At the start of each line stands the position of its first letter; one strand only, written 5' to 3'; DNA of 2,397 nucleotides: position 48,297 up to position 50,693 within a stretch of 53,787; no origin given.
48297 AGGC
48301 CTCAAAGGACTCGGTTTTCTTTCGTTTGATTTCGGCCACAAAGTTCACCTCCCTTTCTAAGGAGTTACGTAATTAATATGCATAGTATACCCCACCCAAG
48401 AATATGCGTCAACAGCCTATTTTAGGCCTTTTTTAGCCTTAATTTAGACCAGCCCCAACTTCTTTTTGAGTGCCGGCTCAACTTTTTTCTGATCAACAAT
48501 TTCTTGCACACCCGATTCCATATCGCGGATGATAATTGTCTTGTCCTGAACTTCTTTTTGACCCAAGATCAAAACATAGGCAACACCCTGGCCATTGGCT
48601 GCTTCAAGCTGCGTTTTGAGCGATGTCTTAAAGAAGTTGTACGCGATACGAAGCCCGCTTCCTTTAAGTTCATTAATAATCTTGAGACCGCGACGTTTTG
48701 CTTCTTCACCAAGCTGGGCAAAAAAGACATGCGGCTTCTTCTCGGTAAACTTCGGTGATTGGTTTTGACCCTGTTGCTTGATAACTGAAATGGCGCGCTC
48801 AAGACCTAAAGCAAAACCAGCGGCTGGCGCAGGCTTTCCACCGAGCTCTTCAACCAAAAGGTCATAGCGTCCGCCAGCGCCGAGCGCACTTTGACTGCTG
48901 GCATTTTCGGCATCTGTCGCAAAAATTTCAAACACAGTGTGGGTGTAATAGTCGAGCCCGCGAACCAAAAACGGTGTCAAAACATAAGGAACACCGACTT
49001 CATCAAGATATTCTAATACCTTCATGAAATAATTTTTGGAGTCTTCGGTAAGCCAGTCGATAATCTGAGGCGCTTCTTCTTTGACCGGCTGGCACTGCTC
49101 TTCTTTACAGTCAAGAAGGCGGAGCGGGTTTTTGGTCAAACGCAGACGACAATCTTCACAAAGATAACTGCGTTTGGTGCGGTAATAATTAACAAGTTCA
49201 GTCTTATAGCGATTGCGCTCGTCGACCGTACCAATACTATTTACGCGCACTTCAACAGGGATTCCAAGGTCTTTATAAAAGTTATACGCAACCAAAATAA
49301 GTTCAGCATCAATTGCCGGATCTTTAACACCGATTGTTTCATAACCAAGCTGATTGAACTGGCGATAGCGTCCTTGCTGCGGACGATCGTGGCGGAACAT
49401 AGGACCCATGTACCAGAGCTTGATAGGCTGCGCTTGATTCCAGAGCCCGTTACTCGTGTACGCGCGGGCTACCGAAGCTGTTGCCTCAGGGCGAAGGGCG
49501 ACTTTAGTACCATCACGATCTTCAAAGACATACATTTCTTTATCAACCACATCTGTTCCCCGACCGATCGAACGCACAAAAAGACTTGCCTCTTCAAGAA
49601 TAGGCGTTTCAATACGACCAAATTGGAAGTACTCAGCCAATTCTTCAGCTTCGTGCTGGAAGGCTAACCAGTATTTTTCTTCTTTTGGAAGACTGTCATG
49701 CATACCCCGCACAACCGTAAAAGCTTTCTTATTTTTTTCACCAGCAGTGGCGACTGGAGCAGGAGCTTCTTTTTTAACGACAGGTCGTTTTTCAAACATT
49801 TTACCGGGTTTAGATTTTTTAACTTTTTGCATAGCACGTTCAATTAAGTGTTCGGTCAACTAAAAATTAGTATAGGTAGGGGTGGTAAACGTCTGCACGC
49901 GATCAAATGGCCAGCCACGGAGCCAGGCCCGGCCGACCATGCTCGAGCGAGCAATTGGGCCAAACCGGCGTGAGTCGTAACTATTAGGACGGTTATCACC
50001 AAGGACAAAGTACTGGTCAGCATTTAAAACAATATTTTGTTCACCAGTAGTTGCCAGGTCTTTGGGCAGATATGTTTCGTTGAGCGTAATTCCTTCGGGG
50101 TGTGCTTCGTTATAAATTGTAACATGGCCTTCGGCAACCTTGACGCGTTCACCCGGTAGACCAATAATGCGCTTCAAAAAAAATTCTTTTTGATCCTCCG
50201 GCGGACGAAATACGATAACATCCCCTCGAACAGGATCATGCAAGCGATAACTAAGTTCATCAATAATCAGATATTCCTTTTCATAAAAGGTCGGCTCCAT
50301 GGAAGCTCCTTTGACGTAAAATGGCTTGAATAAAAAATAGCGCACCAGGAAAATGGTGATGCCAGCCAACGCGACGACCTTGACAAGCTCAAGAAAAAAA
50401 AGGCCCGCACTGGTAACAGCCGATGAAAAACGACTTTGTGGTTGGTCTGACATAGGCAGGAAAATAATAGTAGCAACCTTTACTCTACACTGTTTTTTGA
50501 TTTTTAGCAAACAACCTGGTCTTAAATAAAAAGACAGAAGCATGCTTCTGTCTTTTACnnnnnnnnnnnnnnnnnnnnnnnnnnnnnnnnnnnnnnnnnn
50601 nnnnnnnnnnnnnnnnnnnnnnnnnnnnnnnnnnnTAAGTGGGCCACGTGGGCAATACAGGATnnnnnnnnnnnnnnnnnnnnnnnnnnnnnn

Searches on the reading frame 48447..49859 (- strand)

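Call 70: search_protein_families(library=pfam, proteins=[window:48447-49859:-], max_evalue=0.00001)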
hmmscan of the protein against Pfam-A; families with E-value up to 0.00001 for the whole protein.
window:48447-49859:- (471 aa): 3 families
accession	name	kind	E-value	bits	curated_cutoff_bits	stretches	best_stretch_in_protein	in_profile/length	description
PF13393.11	tRNA-synt_His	-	9.7e-40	137.1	25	1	52-355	1-307/308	Histidyl-tRNA synthetase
PF00587.30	tRNA-synt_2b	-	2.6e-16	60.6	29.3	1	110-360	1-175/179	tRNA synthetase class II core domain (G, H, P, S and T)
PF03129.25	HGTP_anticodon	-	7.3e-10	39.3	21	1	380-466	4-93/94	Anticodon binding domain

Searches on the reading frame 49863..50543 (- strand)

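Call 70: search_protein_families(library=pfam, proteins=[window:49863-50543:-], max_evalue=0.00001)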
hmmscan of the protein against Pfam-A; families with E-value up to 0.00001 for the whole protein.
window:49863-50543:- (227 aa): 1 family
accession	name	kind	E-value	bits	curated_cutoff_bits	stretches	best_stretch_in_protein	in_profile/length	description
PF10502.14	Peptidase_S26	-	3e-44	151.4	22.9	1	51-211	2-168/168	Signal peptidase, peptidase S26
